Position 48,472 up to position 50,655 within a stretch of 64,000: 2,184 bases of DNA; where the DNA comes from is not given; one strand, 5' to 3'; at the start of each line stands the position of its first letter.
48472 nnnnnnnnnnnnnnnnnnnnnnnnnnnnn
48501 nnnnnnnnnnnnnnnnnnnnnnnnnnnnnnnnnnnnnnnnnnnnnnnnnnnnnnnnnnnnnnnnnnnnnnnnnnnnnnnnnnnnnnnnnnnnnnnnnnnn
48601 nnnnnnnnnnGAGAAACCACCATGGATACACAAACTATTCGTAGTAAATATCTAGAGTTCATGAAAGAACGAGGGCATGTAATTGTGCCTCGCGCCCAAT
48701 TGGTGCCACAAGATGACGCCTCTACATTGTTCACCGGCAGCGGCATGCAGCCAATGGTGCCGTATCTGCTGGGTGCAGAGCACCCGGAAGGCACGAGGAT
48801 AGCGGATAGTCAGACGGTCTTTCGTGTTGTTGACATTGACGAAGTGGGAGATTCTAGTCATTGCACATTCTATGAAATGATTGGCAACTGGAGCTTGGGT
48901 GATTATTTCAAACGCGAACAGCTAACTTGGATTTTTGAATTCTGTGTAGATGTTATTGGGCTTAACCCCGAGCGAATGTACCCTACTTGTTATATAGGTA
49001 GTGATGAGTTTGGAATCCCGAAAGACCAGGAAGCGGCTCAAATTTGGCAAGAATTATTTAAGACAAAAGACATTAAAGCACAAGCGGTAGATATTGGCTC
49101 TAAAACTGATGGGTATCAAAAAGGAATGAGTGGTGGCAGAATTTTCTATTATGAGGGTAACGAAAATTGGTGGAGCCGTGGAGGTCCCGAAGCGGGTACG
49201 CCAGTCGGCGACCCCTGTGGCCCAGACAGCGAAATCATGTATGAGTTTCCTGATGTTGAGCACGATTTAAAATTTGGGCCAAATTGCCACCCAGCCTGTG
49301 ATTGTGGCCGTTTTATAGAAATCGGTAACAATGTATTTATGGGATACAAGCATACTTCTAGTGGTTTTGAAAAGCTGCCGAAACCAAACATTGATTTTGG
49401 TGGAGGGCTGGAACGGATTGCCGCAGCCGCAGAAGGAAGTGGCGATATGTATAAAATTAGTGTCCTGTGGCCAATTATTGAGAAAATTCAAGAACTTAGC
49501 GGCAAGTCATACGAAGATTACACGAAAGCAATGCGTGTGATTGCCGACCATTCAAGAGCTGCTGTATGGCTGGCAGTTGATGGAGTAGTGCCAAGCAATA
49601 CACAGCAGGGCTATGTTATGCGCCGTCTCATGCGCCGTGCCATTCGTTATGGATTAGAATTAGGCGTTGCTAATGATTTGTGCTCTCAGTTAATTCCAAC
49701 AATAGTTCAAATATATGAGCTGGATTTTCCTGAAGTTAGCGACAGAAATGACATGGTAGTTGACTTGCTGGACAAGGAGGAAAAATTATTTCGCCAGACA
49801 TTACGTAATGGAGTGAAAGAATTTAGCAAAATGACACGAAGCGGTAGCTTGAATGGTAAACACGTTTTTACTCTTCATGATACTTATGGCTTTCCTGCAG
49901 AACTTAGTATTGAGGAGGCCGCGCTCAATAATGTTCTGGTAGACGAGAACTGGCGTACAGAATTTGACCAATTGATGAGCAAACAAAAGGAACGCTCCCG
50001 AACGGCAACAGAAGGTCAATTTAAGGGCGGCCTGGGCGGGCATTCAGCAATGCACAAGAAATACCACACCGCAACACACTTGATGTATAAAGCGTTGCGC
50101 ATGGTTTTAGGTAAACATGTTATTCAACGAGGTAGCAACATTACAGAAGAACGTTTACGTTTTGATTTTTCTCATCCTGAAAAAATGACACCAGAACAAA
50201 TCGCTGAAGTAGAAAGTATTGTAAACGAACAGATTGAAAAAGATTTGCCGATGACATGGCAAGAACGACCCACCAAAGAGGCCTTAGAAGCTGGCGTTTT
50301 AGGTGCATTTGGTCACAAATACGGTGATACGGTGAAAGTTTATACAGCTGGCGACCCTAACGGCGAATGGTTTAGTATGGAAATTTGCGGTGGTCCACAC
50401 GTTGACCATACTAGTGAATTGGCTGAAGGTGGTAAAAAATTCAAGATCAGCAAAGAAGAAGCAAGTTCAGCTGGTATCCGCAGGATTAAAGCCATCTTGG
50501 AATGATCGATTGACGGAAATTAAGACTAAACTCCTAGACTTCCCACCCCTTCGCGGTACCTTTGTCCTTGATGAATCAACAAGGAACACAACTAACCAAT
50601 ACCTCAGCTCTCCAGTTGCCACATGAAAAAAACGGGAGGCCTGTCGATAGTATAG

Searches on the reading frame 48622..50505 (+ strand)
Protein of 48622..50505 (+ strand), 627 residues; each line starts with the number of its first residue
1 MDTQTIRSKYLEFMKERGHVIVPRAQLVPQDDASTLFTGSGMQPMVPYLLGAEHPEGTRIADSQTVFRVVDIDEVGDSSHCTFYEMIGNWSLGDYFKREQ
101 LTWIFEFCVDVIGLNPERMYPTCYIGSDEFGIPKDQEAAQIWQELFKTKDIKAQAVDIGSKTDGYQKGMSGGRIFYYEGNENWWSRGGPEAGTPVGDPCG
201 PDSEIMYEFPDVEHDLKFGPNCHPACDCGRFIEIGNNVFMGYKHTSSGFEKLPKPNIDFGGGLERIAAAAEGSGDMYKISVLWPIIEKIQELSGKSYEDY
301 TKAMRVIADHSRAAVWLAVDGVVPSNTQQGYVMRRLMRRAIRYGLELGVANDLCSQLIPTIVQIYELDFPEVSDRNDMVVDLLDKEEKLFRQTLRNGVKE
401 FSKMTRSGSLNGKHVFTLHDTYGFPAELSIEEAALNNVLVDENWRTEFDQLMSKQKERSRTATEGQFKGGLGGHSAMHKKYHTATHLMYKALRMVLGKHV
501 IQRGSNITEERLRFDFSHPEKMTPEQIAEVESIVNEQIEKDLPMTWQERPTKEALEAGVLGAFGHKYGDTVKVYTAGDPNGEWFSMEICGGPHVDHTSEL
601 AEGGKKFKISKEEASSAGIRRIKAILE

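Call 3: search_protein_families(library=pfam, proteins=[window:48622-50505:+], max_evalue=0.01)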
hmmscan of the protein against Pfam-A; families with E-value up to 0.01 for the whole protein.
window:48622-50505:+ (627 aa): 2 families
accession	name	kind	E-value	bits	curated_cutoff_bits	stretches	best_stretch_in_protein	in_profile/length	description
PF01411.24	tRNA-synt_2c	-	3.2e-104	349.9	30.3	1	6-494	2-462/552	tRNA synthetases class II (A)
PF07973.19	tRNA_SAD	-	1.3e-11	44.7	24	1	571-622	1-43/44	Threonyl and Alanyl tRNA synthetase second additional domain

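Call 5: find_homologous_proteins(query=window:48622-50505:+, max_evalue=1e-10)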
Query window:48622-50505:+ (627 aa): 8000 proteins with E <= 1e-10 among 8000 candidates; the best 120 are listed.
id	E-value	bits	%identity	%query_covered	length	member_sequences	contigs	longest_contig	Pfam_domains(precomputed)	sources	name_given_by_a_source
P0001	0.0e+0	1472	100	100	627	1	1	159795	PF01411.25,PF07973.20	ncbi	-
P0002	0.0e+0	1317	88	100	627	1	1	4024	PF01411.25,PF07973.20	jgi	jgi:alanyl-tRNA synthetase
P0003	0.0e+0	1125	73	100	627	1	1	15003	PF01411.25,PF07973.20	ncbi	-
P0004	0.0e+0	1102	73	100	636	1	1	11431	PF01411.25,PF07973.20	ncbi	-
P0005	0.0e+0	1091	72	100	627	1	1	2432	PF01411.25,PF07973.20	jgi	-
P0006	0.0e+0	1089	72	100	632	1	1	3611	PF01411.25,PF07973.20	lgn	-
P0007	0.0e+0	1087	72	100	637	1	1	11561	PF01411.25,PF07973.20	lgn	-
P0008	0.0e+0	1084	72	100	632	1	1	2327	PF01411.25,PF07973.20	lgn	-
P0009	0.0e+0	1079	72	100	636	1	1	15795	PF01411.25,PF07973.20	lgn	-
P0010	0.0e+0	1077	71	100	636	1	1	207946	PF01411.25,PF07973.20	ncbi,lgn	-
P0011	0.0e+0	1074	71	100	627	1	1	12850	PF01411.25,PF07973.20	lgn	-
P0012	0.0e+0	1071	70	100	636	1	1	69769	PF01411.25,PF07973.20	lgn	-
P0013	0.0e+0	1070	71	100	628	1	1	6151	PF01411.25,PF07973.20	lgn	-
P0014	0.0e+0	1065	70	100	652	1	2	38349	PF01411.25,PF07973.20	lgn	-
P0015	0.0e+0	1057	70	100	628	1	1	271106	PF01411.25,PF07973.20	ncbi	-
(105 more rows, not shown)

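Call 8: find_related_loci(query=window:48622-50505:+, collection=genome_contigs, flank=6000)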
Query window:48622-50505:+ (627 aa) in genome_contigs; peptide patterns used: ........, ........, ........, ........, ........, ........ (x = any residue, [..] = any of these).
35 stretches matched a pattern; 23 encode a relative of the query (tblastn E <= 1e-3); 23 distinct loci.
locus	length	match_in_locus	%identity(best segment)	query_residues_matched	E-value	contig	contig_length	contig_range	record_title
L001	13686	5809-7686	73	1-626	0e+0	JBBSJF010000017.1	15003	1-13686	MAG: Candidatus Saccharimonadales bacterium isolate LS4_maxbin2.071 LS4_maxbin2.071_K_3505413_L_15003_cov_12.9694, whole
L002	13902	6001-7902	62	1-626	0e+0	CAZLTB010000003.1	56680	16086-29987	MAG TPA_asm: uncultured Candidatus Saccharibacteria bacterium isolate SRP200132_co1_495 genome assembly, contig: NODE_84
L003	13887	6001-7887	62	1-626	0e+0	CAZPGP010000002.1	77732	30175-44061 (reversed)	MAG TPA_asm: uncultured Candidatus Saccharibacteria bacterium isolate SRP200132_co1_577 genome assembly, contig: NODE_40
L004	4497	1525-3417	61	1-626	0e+0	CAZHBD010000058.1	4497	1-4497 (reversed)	MAG TPA_asm: uncultured Candidatus Saccharibacteria bacterium isolate SRP173033_co2_238 genome assembly, contig: NODE_15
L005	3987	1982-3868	62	1-626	0e+0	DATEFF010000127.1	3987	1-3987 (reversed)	MAG TPA_asm: Candidatus Saccharimonadales bacterium isolate SMAG_U8752 k141_343252, whole genome shotgun sequence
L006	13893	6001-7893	60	1-627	0e+0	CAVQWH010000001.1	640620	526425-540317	MAG: uncultured Candidatus Saccharibacteria bacterium isolate MFD02923.bin.2.10 genome assembly, contig: contig_36646, w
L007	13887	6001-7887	61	1-626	0e+0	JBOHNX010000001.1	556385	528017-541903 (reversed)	MAG: Candidatus Saccharimonadales bacterium isolate SD8036_maxbin2.bin.8 NODE_2_length_556385_cov_14.177026, whole genom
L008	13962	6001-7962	58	1-627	0e+0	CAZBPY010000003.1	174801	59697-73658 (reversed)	MAG TPA_asm: uncultured Candidatus Saccharibacteria bacterium isolate binchicken_co350_76 genome assembly, contig: NODE_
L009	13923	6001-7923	60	1-627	0e+0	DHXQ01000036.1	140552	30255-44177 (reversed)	MAG TPA_asm: Candidatus Saccharibacteria bacterium UBA5152 UBA5152_contig_2007, whole genome shotgun sequence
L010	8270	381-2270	59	1-626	0e+0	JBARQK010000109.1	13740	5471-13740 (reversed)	MAG: Candidatus Saccharimonadaceae bacterium isolate MFD13448_ilm_asm_bin4 k127_30197, whole genome shotgun sequence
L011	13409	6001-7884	60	1-626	0e+0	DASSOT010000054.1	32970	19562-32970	MAG TPA_asm: Candidatus Saccharimonadales bacterium isolate SMAG_U1259 k141_1355215, whole genome shotgun sequence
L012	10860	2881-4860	58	1-626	0e+0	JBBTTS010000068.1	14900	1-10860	MAG: Patescibacteria group bacterium isolate H51-bin331_1 H51_bin331_1_000000000068, whole genome shotgun sequence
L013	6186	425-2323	61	1-626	0e+0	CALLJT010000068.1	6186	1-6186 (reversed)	MAG: Candidatus Saccharimonadia bacterium isolate L1_Bin_Bin_167_sub_1 genome assembly, contig: c_000001853730, whole ge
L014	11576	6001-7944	56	1-626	0e+0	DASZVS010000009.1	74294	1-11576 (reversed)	MAG TPA_asm: Candidatus Saccharimonadales bacterium isolate SMAG_U6137 k141_781566, whole genome shotgun sequence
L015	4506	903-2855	58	1-626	0e+0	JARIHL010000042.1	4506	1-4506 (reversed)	MAG: Candidatus Saccharibacteria bacterium isolate CullarsAll.DT.39 k141_530803, whole genome shotgun sequence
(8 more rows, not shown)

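Call 9: search_protein_families(library=ncbifam, proteins=[window:48622-50505:+], max_evalue=0.001)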
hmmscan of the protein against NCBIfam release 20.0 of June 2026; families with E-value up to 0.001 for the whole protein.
window:48622-50505:+ (627 aa): 4 families
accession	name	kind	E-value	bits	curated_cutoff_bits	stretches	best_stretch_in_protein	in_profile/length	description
NF002436.0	PRK01584.1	equivalog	8.9e-185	615.6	529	1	1-627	1-593/595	alanine--tRNA ligase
TIGR00344.1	alaS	equivalog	3.4e-143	478.8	457.05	2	6-465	2-432/847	alanine--tRNA ligase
TIGR03683.1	A-tRNA_syn_arch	equivalog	7.7e-57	193.1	744.7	3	304-461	328-483/902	alanine--tRNA ligase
NF040865.1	a_tRNA_ed_AlaXM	equivalog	2.9e-14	53.4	300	1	478-625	94-232/234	alanyl-tRNA editing protein AlaXM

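Call 12: find_encoding_contigs(protein=P0002, flank=5000, max_places=3)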
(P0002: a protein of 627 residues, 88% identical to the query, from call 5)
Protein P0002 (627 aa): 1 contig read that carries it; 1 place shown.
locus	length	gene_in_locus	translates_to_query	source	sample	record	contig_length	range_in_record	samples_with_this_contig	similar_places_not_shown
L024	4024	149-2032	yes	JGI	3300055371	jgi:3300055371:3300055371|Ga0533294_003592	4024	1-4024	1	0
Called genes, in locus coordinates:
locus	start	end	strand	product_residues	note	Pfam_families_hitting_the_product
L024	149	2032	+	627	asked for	PF01411:tRNA-synt_2c, PF07973:tRNA_SAD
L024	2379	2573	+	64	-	-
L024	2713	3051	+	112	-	-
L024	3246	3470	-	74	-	-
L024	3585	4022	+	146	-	?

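Call 13: find_encoding_contigs(protein=P0010, flank=6000, max_places=3)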
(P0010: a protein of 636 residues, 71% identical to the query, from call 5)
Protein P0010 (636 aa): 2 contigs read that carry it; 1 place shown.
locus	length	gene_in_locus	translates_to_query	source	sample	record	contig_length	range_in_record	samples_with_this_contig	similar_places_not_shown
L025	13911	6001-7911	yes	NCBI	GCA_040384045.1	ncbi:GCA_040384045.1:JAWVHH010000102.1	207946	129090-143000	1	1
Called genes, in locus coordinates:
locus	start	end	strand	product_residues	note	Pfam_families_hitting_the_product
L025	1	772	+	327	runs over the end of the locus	-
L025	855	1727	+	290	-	-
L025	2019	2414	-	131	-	-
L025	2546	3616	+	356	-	PF02540:NAD_synthase (weak), PF03054:tRNA_Me_trans, PF20259:tRNA_Me_trans_M, PF20258:tRNA_Me_trans_C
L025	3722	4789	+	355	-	PF01204:Trehalase, PF22422:MGH1-like_GH, PF01204:Trehalase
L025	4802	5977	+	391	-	PF07995:GSDH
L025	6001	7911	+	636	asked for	PF01411:tRNA-synt_2c, PF07973:tRNA_SAD (faint)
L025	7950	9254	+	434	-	PF11104:PilM_2 (faint), PF14450:FtsA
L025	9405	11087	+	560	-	-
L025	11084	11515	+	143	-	PF03652:RuvX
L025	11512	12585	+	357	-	PF02618:YceG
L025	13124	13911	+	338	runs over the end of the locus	PF01476:LysM, PF23473:LysM3_LYK4_5 (faint), PF01476:LysM, PF05257:CHAP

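Call 14: find_encoding_contigs(protein=P0015, flank=6000, max_places=3)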
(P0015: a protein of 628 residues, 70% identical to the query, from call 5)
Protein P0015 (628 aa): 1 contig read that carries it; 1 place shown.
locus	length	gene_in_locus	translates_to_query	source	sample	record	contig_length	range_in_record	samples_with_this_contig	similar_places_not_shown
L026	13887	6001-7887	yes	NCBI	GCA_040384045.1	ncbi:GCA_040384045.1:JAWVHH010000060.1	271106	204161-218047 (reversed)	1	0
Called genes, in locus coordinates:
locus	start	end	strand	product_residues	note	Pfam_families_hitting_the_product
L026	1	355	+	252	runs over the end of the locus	PF01026:TatD_DNase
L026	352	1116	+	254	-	-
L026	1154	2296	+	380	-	PF00155:Aminotran_1_2 (faint), PF00266:Aminotran_5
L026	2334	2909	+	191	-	PF02698:DUF218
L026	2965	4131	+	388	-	PF03054:tRNA_Me_trans, PF20259:tRNA_Me_trans_M, PF20258:tRNA_Me_trans_C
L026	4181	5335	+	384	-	PF07995:GSDH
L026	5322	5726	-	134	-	-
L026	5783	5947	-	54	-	-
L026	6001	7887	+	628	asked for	PF01411:tRNA-synt_2c, PF07973:tRNA_SAD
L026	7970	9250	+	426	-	PF06723:MreB_Mbl (faint), PF11104:PilM_2 (weak), PF06277:EutA (faint), PF14450:FtsA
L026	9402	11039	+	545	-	-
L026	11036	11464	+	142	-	PF03652:RuvX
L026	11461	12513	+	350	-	PF02618:YceG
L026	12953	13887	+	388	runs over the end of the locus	PF01476:LysM, PF23473:LysM3_LYK4_5 (faint), PF05257:CHAP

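Call 18: find_encoding_contigs(protein=P0001, flank=1000, max_places=5)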
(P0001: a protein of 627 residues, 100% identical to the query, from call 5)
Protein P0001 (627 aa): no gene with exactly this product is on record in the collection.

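Call 30: search_solved_structures(query=window:48622-50505:+, max_evalue=1e-10, show_alignments=2)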
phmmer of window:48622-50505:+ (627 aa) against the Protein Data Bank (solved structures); distinct sequences matched with E-value up to 1e-10: 15.
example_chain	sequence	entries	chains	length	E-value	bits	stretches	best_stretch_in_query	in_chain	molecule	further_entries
9jc7_A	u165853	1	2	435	1.5e-70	241.6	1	3-461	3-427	Alanine--tRNA ligase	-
9jdn_A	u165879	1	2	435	2.7e-70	240.7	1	3-461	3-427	Alanine--tRNA ligase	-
1riq_A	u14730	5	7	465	5.2e-69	236.5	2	174-460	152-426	Alanyl-tRNA synthetase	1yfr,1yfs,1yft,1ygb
3htz_A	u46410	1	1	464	5.2e-69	236.5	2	174-460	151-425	Alanyl-tRNA synthetase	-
3hxu_A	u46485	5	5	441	2.6e-64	221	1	3-462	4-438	Alanyl-tRNA synthetase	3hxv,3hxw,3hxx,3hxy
3hxz_A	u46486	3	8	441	1.8e-63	218.2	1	3-462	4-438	Alanyl-tRNA synthetase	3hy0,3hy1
5knn_A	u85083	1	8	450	4.9e-54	187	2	197-442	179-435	Alanine--tRNA ligase, cytoplasmic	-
4xem_A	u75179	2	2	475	5.1e-54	187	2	197-443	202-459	Alanine--tRNA ligase, cytoplasmic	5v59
4xeo_A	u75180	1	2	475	2.5e-53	184.7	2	197-443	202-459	Alanine--tRNA ligase, cytoplasmic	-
9x2i_A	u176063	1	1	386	1.1e-47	166.1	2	197-394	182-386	Alanine--tRNA ligase, cytoplasmic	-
9x2h_A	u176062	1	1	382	2.9e-47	164.7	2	197-392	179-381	Alanine--tRNA ligase, cytoplasmic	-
9x2j_A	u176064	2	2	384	5.5e-47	163.7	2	197-390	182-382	Alanine--tRNA ligase, cytoplasmic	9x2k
2zze_A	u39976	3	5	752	6.3e-39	137.1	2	297-461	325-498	Alanyl-tRNA synthetase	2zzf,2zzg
2ztg_A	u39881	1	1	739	5.3e-32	114.3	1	304-439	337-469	Alanyl-tRNA synthetase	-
3wqy_A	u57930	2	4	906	1.5e-31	112.7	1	304-440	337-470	Alanine--tRNA ligase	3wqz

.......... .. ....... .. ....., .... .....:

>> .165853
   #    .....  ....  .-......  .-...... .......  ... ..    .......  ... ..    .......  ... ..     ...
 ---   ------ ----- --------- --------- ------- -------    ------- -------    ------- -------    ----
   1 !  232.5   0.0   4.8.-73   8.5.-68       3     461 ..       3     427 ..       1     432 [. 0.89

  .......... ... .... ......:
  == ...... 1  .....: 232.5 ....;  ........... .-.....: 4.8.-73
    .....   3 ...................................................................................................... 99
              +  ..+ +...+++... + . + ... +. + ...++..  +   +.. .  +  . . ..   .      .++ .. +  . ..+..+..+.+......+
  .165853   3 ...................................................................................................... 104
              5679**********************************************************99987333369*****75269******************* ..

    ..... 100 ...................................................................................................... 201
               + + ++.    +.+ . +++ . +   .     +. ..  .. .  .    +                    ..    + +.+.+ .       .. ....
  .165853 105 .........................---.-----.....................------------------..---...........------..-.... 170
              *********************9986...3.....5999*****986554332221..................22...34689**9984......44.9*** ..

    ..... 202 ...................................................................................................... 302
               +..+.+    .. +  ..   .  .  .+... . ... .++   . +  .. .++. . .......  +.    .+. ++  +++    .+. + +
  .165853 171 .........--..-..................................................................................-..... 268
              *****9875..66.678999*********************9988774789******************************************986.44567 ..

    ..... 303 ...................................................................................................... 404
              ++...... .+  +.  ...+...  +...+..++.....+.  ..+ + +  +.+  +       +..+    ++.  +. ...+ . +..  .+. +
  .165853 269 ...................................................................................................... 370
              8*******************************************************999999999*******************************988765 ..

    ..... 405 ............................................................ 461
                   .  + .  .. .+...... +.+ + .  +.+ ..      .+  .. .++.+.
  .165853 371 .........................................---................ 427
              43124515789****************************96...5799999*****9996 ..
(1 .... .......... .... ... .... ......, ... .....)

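Call 49: find_related_loci(query=window:48622-50505:+, collection=viral_contigs, flank=6000)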
Query window:48622-50505:+ (627 aa) in viral_contigs; peptide patterns used: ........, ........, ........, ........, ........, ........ (x = any residue, [..] = any of these).
No stretch of DNA in the collection matches any of the patterns.

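Call 59: find_encoding_contigs(protein=P0004, flank=6000, max_places=2)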
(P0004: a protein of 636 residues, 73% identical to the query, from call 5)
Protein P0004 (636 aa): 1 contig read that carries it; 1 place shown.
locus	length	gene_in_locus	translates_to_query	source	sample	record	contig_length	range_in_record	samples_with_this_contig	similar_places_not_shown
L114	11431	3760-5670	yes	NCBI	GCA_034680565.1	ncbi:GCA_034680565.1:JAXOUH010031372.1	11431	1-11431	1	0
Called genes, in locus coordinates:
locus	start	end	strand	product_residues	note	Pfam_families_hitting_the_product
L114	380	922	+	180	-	-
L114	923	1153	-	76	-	-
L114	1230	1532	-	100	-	-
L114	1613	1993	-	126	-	-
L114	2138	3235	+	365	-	PF00733:Asn_synthase (weak), PF02540:NAD_synthase (weak), PF03054:tRNA_Me_trans, PF20259:tRNA_Me_trans_M, PF20258:tRNA_Me_trans_C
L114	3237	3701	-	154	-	-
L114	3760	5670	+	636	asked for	PF01411:tRNA-synt_2c, PF07973:tRNA_SAD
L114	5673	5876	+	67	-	-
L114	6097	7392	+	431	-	PF06723:MreB_Mbl (weak), PF11104:PilM_2 (faint), PF14450:FtsA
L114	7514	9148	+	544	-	-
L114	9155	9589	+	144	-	PF03652:RuvX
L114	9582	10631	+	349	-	PF02618:YceG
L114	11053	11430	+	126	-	?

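Call 73: list_cluster_members(proteins=[P0001, P0121, P0126, P0135, P0139, P0003, P0004, P0233, P0170, P0224])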
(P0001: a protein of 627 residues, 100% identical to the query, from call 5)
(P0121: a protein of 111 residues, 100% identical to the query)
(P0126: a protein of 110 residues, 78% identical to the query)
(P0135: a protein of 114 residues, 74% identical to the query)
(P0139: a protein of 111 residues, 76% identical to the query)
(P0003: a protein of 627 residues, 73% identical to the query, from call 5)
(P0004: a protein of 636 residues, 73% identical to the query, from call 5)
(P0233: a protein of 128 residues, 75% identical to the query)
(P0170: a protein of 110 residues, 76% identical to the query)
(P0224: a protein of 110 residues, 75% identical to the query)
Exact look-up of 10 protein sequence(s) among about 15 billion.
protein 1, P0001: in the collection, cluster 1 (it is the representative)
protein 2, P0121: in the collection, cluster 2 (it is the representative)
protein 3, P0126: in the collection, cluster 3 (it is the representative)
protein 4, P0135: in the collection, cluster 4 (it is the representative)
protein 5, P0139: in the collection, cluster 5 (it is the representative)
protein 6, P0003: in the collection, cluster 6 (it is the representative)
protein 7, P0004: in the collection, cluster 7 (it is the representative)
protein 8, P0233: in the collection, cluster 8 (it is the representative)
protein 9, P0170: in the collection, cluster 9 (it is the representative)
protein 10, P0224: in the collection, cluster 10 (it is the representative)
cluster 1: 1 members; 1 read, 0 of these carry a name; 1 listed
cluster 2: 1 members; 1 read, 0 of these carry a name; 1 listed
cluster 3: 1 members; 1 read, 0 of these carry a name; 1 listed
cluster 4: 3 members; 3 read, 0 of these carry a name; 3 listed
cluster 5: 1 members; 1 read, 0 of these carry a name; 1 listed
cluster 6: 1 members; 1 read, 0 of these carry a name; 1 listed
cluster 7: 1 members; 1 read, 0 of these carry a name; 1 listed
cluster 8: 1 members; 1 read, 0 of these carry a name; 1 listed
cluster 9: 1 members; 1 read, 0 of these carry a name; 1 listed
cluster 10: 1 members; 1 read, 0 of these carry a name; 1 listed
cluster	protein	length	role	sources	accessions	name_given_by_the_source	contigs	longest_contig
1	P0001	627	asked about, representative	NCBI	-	-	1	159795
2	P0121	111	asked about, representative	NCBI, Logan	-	-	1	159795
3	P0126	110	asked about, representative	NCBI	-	-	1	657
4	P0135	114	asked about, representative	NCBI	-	-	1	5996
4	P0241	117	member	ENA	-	-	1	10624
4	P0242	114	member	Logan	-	-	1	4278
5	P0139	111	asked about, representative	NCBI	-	-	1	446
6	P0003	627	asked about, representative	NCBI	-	-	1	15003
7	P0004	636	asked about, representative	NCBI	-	-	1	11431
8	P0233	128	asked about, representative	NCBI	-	-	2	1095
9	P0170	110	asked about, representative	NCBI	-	-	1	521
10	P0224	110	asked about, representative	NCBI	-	-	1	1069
